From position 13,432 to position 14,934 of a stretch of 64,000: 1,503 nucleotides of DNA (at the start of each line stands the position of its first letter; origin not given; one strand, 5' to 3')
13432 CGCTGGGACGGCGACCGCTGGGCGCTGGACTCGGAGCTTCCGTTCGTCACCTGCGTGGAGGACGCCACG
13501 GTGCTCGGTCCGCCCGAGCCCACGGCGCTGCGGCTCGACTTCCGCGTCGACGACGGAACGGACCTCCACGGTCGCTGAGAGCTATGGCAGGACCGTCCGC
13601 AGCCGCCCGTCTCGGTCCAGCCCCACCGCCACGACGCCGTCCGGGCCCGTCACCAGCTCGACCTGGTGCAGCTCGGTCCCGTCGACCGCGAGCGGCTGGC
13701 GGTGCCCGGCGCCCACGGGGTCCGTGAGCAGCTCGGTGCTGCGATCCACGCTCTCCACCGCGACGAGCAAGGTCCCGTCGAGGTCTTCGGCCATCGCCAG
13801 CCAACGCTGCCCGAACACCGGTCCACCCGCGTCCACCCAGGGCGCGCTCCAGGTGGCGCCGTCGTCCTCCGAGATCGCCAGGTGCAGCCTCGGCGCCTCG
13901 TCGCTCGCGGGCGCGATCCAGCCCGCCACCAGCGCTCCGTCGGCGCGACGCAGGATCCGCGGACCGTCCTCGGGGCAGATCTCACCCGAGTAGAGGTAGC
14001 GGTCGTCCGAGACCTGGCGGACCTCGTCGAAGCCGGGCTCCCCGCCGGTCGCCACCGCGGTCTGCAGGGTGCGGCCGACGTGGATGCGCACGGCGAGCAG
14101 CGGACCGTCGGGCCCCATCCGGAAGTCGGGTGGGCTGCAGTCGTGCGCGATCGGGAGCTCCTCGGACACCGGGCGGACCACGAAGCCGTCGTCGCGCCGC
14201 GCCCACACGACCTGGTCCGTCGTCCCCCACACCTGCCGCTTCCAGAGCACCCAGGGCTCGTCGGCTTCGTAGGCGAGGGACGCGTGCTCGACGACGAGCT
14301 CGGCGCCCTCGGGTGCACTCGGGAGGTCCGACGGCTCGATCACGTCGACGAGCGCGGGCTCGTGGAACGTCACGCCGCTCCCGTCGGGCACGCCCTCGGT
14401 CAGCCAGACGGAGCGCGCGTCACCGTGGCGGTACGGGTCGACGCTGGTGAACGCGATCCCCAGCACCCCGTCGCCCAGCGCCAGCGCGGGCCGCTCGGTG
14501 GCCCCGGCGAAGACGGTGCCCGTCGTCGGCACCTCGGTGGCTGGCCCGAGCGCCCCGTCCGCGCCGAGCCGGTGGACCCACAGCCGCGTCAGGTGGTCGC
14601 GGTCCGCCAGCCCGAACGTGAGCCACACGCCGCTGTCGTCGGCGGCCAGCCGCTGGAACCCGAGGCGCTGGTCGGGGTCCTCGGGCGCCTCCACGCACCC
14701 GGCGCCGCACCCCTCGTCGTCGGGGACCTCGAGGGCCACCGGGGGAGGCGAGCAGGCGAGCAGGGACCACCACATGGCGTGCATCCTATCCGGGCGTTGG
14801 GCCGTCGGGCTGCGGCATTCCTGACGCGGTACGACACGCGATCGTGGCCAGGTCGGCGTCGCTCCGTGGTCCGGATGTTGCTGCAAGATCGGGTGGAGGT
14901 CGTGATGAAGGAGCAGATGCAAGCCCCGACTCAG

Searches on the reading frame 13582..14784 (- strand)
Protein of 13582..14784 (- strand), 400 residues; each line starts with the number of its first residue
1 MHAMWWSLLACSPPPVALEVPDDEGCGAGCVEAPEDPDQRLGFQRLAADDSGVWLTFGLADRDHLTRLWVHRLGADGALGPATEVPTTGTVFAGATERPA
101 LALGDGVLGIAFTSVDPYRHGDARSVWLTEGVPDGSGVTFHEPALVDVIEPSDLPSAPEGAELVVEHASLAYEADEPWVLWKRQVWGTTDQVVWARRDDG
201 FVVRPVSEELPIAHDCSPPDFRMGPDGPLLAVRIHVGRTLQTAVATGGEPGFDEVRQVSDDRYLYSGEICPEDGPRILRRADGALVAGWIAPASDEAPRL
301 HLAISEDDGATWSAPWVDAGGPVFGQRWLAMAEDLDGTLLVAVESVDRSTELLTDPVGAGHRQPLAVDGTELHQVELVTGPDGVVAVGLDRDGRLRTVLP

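Call 38: find_related_loci(query=window:13585-14775:-, collection=genome_contigs, flank=10000)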
Query window:13585-14775:- (397 aa) in genome_contigs; peptide patterns used: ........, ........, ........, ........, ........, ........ (x = any residue, [..] = any of these).
98 stretches matched a pattern; 1 encode a relative of the query (tblastn E <= 1e-3); 1 distinct loci.
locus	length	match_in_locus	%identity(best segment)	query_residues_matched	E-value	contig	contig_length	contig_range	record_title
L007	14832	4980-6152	40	6-389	3e-66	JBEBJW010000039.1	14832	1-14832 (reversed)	MAG: Myxococcota bacterium isolate TF_7 NODE_1607_length_14832_cov_5.631575, whole genome shotgun sequence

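Call 91: search_protein_families(library=pfam, proteins=[window:13582-14784:-], max_evalue=0.01)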
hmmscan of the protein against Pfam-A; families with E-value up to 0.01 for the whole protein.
window:13582-14784:- (400 aa): 0 families

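Call 109: search_protein_families(library=pfam, proteins=[window:13582-14784:-], max_evalue=5)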
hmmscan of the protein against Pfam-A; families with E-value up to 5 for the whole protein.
window:13582-14784:- (400 aa): 0 families
